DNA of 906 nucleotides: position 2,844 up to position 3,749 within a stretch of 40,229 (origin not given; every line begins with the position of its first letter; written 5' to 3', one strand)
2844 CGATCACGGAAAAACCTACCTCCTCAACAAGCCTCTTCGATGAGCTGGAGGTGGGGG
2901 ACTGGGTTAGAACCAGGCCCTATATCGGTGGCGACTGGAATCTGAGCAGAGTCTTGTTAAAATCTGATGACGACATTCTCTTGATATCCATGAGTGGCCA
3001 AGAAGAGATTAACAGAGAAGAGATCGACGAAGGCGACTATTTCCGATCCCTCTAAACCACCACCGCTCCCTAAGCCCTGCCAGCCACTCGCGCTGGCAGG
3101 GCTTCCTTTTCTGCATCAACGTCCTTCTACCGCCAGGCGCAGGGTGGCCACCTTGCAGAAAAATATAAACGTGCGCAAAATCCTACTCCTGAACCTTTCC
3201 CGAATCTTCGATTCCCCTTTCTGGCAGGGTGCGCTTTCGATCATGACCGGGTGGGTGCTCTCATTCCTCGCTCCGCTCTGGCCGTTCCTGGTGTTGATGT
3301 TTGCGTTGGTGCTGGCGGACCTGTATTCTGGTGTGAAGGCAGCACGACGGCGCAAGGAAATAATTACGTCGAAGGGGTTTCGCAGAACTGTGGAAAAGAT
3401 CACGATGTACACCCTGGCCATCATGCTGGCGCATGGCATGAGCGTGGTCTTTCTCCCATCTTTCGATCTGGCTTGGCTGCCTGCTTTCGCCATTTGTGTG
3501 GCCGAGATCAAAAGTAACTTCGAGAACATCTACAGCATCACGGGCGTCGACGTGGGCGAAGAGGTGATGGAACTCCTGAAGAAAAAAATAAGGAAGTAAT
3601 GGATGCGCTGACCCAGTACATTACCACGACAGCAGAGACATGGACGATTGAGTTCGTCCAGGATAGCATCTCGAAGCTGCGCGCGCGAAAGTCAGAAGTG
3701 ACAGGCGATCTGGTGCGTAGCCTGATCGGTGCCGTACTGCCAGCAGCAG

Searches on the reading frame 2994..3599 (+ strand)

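Call 58: search_protein_families(library=pfam, max_evalue=0.1, proteins=[window:2994-3599:+])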
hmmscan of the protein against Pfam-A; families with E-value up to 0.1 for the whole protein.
window:2994-3599:+ (201 aa): 1 family
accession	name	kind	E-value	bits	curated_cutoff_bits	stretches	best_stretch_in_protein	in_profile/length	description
PF05105.17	Phage_holin_4_1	-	1.1e-10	42.1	22.2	1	87-196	2-112/116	Bacteriophage holin family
